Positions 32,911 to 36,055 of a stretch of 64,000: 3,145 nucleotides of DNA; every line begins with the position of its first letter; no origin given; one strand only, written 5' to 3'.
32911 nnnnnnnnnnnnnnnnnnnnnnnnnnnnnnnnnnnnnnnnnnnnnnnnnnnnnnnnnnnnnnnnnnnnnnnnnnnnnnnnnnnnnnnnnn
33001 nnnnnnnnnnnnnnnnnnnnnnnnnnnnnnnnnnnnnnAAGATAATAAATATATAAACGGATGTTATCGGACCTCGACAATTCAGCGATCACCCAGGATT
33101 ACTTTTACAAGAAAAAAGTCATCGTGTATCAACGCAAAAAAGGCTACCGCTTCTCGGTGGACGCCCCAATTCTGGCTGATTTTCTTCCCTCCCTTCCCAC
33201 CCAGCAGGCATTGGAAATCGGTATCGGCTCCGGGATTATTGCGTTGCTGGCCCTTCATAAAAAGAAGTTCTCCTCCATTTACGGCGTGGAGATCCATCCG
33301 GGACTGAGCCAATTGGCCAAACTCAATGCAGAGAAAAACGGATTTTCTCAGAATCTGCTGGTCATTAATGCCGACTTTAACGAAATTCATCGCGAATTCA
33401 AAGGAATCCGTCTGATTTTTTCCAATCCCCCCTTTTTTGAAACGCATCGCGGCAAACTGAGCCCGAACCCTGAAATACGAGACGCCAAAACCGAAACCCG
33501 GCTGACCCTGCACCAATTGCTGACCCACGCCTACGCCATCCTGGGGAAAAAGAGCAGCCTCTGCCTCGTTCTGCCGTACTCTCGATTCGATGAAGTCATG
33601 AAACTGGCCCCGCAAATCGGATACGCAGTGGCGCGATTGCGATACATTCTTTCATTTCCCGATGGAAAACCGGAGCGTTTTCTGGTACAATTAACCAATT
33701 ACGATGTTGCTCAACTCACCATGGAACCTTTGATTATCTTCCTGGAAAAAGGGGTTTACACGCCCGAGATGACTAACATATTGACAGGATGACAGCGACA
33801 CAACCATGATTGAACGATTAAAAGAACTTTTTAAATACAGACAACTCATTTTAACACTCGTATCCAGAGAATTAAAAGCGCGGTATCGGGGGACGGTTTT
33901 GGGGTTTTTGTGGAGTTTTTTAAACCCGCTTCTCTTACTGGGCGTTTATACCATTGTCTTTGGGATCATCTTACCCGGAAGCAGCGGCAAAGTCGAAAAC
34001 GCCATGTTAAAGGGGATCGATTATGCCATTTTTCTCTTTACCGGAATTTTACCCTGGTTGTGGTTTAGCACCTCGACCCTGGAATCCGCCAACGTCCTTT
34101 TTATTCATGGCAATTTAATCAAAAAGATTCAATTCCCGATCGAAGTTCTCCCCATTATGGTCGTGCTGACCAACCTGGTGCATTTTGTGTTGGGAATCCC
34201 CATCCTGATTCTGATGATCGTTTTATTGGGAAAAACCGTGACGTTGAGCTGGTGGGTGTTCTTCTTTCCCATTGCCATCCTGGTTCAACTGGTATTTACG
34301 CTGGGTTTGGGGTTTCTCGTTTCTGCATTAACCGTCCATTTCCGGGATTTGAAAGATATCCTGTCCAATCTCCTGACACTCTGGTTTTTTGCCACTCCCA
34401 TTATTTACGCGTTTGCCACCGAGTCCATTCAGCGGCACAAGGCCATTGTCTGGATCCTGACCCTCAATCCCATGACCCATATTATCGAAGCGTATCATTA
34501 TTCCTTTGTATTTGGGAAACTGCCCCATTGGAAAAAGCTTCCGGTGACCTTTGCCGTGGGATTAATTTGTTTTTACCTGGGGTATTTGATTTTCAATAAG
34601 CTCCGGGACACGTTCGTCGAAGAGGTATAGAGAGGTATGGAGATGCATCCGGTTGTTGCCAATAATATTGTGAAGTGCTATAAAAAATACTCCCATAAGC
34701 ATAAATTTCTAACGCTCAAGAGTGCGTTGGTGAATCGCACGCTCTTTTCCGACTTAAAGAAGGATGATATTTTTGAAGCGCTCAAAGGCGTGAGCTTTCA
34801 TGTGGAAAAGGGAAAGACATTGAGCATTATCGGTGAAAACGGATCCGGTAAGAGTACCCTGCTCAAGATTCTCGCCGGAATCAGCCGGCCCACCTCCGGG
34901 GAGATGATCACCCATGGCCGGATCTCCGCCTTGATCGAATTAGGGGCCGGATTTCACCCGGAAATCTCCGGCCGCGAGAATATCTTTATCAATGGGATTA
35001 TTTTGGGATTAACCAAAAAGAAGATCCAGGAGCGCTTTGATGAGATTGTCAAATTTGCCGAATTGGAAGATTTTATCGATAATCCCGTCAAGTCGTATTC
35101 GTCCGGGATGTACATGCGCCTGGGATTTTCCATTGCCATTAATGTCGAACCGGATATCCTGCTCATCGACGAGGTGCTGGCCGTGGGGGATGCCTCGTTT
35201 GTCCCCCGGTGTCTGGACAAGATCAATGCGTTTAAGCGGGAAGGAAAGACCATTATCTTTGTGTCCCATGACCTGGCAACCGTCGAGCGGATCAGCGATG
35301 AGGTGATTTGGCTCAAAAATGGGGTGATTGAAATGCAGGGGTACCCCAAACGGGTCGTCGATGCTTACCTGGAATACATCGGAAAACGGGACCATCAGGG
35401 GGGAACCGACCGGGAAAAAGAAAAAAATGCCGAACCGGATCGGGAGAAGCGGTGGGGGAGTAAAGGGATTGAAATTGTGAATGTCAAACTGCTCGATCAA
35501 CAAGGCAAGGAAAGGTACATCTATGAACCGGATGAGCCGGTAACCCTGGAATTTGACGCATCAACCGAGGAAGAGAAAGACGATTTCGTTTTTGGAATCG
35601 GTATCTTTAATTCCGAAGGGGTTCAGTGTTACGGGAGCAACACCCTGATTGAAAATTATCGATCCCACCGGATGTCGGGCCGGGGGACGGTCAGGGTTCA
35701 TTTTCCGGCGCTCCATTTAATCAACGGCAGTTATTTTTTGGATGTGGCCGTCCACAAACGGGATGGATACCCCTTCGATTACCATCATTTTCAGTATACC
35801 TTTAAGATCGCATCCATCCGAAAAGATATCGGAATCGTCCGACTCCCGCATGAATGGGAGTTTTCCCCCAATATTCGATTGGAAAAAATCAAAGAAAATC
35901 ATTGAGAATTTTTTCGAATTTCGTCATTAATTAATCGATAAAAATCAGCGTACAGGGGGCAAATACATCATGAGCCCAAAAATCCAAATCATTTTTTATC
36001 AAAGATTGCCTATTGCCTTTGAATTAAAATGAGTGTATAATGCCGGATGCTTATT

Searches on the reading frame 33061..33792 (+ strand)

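Call 79: search_protein_families(library=pfam, proteins=[window:33061-33792:+], max_evalue=0.00001)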
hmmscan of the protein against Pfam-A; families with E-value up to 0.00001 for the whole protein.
window:33061-33792:+ (243 aa): 1 family
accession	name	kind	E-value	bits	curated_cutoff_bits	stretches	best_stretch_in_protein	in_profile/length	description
PF05175.20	MTS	-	5.1e-09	36.4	23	1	37-130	22-113/170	Methyltransferase small domain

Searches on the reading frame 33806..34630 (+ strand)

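Call 79: search_protein_families(library=pfam, proteins=[window:33806-34630:+], max_evalue=0.00001)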
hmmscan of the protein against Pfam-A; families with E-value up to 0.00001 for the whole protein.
window:33806-34630:+ (274 aa): 1 family
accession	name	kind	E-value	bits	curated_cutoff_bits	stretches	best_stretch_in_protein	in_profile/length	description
PF01061.29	ABC2_membrane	-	2.5e-18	66.8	26.9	1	14-233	2-209/211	ABC-2 type transporter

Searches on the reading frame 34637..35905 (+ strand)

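Call 76: search_protein_families(library=pfam, proteins=[window:34637-35905:+], max_evalue=0.00001)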
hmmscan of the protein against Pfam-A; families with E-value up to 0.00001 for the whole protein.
window:34637-35905:+ (422 aa): 2 families
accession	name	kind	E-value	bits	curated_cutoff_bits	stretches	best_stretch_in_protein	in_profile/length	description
PF14524.12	Wzt_C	-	2e-27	96.3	30.4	1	270-403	2-143/143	Wzt C-terminal domain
PF00005.33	ABC_tran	-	2.5e-22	80.4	25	1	49-180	1-135/137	ABC transporter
